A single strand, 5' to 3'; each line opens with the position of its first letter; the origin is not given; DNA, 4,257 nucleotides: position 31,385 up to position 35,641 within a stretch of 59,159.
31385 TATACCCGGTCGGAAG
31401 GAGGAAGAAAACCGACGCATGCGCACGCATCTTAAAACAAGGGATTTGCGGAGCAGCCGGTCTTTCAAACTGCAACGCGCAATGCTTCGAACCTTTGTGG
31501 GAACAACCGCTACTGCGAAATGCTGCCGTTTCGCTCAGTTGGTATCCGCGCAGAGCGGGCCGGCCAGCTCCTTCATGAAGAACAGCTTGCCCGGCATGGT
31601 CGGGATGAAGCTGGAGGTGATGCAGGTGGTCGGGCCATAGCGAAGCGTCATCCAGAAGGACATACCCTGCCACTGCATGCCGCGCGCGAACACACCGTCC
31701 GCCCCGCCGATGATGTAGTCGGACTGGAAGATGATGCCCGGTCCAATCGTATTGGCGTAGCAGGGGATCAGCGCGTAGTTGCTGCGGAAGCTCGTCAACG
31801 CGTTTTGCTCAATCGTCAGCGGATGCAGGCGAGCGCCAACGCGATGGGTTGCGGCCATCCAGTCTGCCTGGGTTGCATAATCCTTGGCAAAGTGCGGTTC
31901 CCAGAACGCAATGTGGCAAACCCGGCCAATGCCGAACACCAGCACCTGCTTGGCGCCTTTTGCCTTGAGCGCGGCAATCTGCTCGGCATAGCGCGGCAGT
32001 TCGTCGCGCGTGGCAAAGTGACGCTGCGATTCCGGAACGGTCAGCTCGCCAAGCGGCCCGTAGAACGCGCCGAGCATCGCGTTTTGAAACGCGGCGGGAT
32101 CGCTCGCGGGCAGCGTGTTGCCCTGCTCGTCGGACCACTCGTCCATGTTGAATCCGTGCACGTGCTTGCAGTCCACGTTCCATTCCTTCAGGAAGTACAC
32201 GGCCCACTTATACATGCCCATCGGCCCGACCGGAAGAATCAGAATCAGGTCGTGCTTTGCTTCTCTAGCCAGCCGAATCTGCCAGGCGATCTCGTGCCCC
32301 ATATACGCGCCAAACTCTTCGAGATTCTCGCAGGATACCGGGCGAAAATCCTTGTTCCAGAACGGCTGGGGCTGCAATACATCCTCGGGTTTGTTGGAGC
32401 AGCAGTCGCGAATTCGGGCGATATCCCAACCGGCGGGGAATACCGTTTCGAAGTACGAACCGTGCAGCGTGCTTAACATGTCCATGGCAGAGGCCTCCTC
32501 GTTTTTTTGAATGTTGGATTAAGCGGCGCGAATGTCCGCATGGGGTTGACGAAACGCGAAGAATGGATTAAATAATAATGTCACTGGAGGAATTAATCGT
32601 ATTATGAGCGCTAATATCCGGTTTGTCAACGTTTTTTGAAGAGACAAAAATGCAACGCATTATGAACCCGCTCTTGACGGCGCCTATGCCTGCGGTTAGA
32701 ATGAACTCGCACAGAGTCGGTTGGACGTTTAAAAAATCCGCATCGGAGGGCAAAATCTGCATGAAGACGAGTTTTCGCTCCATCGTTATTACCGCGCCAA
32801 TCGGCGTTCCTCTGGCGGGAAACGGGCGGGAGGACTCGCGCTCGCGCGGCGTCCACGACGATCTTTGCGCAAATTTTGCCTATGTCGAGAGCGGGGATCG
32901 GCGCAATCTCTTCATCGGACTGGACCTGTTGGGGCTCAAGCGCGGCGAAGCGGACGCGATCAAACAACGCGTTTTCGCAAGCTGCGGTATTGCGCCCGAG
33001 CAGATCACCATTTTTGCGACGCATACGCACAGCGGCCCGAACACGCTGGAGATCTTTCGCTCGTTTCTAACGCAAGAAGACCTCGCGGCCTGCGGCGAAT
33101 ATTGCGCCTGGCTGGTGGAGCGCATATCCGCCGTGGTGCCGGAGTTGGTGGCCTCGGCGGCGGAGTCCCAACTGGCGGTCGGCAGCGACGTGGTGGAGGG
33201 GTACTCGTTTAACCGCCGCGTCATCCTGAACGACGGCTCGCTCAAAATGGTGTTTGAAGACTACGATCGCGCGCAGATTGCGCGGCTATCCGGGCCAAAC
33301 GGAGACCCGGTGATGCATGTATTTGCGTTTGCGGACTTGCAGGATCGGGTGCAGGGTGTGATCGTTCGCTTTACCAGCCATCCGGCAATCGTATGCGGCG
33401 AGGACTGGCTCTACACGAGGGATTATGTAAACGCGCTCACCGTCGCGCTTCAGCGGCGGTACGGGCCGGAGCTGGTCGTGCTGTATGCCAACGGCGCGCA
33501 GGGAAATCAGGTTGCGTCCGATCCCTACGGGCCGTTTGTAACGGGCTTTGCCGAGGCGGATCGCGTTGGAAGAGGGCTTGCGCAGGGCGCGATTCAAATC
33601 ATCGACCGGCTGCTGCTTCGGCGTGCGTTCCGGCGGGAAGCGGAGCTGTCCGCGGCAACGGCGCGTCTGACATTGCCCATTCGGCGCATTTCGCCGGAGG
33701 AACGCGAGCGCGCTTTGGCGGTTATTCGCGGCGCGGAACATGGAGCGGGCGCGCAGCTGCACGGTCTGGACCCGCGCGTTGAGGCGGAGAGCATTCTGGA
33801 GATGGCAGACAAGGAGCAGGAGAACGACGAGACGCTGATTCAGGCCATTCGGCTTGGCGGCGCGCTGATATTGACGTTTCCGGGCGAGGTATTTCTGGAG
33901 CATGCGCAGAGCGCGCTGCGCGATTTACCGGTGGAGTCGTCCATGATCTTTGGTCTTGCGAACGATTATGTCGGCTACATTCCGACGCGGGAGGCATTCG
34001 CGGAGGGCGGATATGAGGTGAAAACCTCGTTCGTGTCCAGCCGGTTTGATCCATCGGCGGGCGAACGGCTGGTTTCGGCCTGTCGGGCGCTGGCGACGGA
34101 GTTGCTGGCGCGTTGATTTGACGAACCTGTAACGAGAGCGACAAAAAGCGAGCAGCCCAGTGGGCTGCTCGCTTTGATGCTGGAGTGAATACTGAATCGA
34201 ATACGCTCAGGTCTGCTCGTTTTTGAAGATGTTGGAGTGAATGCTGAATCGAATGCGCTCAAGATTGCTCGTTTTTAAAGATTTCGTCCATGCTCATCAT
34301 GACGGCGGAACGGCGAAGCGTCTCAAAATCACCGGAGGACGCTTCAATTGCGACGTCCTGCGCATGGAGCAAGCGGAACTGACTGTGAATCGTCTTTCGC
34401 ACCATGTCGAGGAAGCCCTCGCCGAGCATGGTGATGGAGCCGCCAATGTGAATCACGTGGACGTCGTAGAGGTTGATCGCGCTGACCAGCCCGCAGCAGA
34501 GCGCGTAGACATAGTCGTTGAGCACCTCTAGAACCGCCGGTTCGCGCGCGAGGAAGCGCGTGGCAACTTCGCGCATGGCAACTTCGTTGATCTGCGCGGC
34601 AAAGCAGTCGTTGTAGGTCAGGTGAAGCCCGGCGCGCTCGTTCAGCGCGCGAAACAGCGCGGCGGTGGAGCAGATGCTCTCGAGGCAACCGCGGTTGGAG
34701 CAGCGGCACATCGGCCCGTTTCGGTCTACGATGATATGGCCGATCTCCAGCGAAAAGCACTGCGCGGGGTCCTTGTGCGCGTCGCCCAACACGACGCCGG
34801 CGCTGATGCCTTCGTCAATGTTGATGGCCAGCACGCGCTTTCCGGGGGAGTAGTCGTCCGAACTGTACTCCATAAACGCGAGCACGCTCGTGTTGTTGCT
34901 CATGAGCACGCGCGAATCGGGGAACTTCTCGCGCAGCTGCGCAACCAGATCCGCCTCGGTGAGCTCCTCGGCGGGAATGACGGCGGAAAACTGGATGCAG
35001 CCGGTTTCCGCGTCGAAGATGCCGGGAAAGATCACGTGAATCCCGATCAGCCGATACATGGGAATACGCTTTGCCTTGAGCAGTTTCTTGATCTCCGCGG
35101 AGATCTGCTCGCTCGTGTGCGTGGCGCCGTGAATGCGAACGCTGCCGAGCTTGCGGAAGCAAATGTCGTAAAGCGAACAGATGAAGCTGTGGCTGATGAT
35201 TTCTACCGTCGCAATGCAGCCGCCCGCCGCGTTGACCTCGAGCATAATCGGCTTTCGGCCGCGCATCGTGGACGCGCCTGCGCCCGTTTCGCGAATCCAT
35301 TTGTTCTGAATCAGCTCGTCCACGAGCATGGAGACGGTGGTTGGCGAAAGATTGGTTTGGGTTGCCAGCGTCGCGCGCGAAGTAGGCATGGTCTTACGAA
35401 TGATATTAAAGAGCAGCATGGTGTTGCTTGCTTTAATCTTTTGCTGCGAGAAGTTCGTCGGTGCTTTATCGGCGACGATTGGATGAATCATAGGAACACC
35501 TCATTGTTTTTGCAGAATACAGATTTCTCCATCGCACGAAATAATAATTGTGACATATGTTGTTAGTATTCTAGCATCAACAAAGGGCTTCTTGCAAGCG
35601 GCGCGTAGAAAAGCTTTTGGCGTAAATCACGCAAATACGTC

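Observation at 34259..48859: ROK-controlled importer plus paired dehydrogenase/aminotransferase modules: candidate undescribed (di)amino-sugar or aminocyclitol utilisation system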

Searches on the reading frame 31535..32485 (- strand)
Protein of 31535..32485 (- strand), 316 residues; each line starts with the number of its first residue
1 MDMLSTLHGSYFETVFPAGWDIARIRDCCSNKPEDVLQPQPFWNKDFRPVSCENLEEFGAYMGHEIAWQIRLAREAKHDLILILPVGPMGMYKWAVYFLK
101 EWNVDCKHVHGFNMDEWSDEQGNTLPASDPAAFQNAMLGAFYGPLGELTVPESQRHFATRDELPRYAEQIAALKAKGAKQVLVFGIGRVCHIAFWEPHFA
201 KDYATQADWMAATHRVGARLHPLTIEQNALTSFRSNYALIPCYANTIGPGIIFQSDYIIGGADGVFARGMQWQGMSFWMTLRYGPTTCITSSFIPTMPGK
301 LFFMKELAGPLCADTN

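Call 28: search_protein_families(library=pfam, max_evalue=0.001, proteins=[window:31535-32485:-])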
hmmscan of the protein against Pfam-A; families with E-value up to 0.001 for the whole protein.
window:31535-32485:- (316 aa): 0 families
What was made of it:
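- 31535..32485 (-): Divergent NagB-like (GlcN-6-P deaminase/isomerase superfamily) protein, 316 aa. It lies outside the finding's coordinates. No Pfam hit (call 28).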

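Call 56: search_protein_families(library=ncbifam, max_evalue=0.001, proteins=[window:31535-32485:-])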
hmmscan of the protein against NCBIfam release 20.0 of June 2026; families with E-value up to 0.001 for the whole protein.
window:31535-32485:- (316 aa): 5 families
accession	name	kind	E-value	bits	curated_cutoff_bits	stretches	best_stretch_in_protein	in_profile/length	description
TIGR00502.1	nagB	equivalog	1.2e-11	44.5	236.9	1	50-259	4-200/259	glucosamine-6-phosphate deaminase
NF001684.0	PRK00443.1-4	subfamily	6.7e-08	32.4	326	1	51-206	5-153/260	glucosamine-6-phosphate deaminase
NF001685.0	PRK00443.1-5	equivalog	1.9e-07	30.6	513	1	74-256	29-197/266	glucosamine-6-phosphate deaminase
NF002557.0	PRK02122.1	subfamily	9.1e-07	27.4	384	1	54-216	36-197/653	glucosamine-6-phosphate deaminase-like protein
NF007291.0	PRK09762.1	equivalog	0.00059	19.5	271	0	77-198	30-147/236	galactosamine-6-phosphate isomerase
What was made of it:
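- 31535..32485 (-): The nagB TIGR00502 score is 44.5 bits against a cutoff of 236.9 (call 56).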

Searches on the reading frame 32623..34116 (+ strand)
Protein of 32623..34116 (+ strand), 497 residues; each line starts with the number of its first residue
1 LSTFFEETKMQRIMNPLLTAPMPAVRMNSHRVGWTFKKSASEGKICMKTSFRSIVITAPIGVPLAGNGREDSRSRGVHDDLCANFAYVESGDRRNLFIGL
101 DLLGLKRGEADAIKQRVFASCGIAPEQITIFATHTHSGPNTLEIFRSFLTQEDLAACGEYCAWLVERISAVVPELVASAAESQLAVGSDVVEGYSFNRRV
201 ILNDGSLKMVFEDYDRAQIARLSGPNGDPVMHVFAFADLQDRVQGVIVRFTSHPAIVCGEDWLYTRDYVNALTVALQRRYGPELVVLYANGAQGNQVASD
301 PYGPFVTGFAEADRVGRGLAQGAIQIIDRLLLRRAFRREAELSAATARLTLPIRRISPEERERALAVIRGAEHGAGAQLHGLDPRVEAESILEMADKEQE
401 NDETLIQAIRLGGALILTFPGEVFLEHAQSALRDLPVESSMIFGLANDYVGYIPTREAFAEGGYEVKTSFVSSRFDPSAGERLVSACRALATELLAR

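Call 4: search_protein_families(library=pfam, proteins=[window:32623-34116:+])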
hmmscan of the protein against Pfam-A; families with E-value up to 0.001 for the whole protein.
window:32623-34116:+ (497 aa): 1 family
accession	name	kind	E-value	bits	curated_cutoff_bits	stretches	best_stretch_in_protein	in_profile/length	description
PF04734.18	Ceramidase_alk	-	4.7e-07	29.3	32.1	0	60-265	15-215/509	Neutral/alkaline non-lysosomal ceramidase, N-terminal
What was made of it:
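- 32761..34116 (+): Cytoplasmic neutral-ceramidase-like Zn amidohydrolase (HTHSGP motif), about 451 aa. It lies outside the finding's coordinates. Weak PF04734 hit (E 4.7e-7, below cutoff; call 4).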

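Call 56: search_protein_families(library=ncbifam, max_evalue=0.001, proteins=[window:32761-34116:+])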
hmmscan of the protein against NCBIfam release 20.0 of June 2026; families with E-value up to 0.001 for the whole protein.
window:32761-34116:+ (451 aa): 0 families

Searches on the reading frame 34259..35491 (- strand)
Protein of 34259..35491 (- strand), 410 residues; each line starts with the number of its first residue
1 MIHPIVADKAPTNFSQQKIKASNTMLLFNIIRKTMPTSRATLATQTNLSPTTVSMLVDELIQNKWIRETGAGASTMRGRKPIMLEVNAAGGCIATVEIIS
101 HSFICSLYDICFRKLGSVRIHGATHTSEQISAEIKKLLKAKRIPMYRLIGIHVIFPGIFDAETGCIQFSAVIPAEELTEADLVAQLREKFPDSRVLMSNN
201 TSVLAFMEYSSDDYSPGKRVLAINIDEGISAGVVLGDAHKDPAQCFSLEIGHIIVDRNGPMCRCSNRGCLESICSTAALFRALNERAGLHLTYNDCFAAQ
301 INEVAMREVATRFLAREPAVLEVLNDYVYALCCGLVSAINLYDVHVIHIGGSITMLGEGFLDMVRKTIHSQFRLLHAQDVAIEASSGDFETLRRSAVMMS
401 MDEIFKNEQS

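Call 3: search_protein_families(library=pfam, proteins=[window:34259-35491:-])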
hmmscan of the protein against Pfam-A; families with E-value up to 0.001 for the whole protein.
window:34259-35491:- (410 aa): 1 family
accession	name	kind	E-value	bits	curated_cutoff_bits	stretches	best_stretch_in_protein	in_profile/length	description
PF00480.26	ROK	-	3e-31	109.5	22.9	1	96-393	4-285/294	ROK family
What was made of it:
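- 34259..35491 (-): ROK-family transcriptional regulator: wHTH plus a ROK domain with the CxCxxxxC zinc motif, and no DxGxT kinase motif. Pfam ROK at 3e-31 (call 3).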

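Call 5: search_protein_families(library=ncbifam, proteins=[window:34259-35491:-], max_evalue=0.00001)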
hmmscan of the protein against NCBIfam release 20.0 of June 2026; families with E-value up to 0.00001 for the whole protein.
window:34259-35491:- (410 aa): 10 families
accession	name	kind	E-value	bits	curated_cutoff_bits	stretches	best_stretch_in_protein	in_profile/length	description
NF047937.1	TransRegNagC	equivalog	2.5e-35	122.5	650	1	19-385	8-369/399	DNA-binding transcriptional regulator NagC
NF049930.1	TransRegMlc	equivalog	2.3e-31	109.5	530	1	17-386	11-376/405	sugar metabolism global transcriptional regulator Mlc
NF007251.0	PRK09698.1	equivalog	2.8e-17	62.9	253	1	125-394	44-291/304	allose kinase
NF003461.0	PRK05082.1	subfamily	3.1e-16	59.6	283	1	183-377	89-266/291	N-acetylmannosamine kinase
TIGR00744.1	ROK_glcA_fam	subfamily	1.1e-14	54.4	260.35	1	130-371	44-279/318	ROK family glucokinase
NF047821.1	NactlManKinNanK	equivalog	9.7e-13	48.3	450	1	195-377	100-266/288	N-acetylmannosamine kinase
NF009835.0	PRK13310.1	equivalog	1.5e-09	37.6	380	1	113-362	22-264/303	N-acetylglucosamine kinase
NF042998.1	bglucokin_BglK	equivalog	1.6e-08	34.2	550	1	147-368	53-258/291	beta-glucoside kinase BglK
NF045551.1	GK_Pyrobac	equivalog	1.6e-07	30.9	500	1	147-390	49-271/294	ATP-dependent glucokinase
NF007108.0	PRK09557.1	equivalog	5.3e-06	26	443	1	134-357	44-259/303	fructokinase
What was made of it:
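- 34259..35491 (-): Best NCBIfam hits are NagC and Mlc, both below cutoff (call 5).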
